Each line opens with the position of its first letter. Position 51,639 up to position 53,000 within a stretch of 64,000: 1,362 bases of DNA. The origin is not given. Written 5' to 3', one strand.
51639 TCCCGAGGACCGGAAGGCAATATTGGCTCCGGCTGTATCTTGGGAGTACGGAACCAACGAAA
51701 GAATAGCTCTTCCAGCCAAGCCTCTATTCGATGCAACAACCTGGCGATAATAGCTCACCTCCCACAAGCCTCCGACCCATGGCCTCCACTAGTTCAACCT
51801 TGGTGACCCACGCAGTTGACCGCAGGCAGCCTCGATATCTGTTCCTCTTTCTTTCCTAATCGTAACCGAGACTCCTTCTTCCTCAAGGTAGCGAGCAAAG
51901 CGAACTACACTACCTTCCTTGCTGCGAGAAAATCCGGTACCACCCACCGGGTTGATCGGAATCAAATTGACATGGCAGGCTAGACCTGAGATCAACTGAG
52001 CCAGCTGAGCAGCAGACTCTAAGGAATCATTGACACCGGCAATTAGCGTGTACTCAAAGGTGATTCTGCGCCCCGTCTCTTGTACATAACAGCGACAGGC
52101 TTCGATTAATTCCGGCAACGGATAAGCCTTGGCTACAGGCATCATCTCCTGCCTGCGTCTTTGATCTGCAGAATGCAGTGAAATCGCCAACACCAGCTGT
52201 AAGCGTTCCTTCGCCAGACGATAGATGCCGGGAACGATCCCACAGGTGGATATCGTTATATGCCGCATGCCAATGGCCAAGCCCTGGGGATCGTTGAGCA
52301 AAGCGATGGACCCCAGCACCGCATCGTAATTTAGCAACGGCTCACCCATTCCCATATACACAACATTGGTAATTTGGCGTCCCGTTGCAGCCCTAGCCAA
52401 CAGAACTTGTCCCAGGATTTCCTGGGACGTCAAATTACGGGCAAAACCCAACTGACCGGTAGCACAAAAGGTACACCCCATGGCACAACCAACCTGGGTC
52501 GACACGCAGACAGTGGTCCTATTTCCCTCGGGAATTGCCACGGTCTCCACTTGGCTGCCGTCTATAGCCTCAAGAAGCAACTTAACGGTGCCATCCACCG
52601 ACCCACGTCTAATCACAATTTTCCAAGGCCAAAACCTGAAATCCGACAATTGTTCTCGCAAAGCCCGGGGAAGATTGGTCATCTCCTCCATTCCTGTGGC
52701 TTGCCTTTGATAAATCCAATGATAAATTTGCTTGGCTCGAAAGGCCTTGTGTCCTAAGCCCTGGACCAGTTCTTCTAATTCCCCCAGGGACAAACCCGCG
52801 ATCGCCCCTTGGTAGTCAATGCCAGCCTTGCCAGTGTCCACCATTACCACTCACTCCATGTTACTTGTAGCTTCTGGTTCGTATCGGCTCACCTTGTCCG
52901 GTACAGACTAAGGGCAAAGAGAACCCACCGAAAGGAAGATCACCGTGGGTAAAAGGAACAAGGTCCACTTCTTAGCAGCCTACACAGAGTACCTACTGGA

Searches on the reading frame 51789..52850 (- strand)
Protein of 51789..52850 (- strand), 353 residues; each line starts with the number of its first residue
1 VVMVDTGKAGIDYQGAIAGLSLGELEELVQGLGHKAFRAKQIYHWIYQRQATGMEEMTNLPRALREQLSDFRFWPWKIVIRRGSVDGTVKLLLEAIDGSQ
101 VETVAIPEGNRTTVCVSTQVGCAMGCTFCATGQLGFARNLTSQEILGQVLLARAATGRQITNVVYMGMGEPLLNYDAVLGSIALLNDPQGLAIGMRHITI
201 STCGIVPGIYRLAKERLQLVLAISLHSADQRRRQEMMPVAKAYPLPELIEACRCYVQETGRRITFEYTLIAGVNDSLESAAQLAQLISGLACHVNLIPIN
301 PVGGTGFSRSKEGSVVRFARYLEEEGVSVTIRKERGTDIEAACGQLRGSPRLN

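Call 58: search_protein_families(library=ncbifam, proteins=[window:51789-52850:-], max_evalue=0.00001)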
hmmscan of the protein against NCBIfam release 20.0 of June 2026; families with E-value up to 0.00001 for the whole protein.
window:51789-52850:- (353 aa): 9 families
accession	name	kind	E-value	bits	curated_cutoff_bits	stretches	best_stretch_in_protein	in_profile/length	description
TIGR00048.1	rRNA_mod_RlmN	equivalog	8.4e-126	419.7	290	1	16-349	8-345/355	dual-specificity RNA methyltransferase RlmN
NF011031.0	PRK14461.1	equivalog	2.7e-104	349.1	601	1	16-350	9-365/372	ribosomal RNA large subunit methyltransferase N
NF008396.0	PRK11194.1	equivalog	3.6e-93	312.4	633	1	23-348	21-355/379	dual-specificity RNA methyltransferase RlmN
NF000424.4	CfrAB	exception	4.3e-76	256.5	530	1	24-347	6-337/338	Cfr family 23S rRNA (adenine(2503)-C(8))-methyltransferase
TIGR04432.1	rSAM_Cfr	equivalog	1.5e-75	254.6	550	1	24-348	8-340/341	Cfr family 23S rRNA (adenine(2503)-C(8))-methyltransferase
NF011040.0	PRK14470.1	equivalog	5.9e-75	252.8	441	1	20-347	4-332/338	ribosomal RNA large subunit methyltransferase N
NF011024.0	PRK14453.1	equivalog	8.8e-75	252.1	468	1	24-349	10-343/348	23S rRNA (adenine(2503)-C(8))-methyltransferase Cfr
NF011034.0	PRK14464.1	equivalog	2.4e-69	233.8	422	1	26-348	7-328/348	RNA methyltransferase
TIGR02493.1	PFLA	equivalog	7.5e-07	28.8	231.75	1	102-303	6-201/235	pyruvate formate-lyase-activating protein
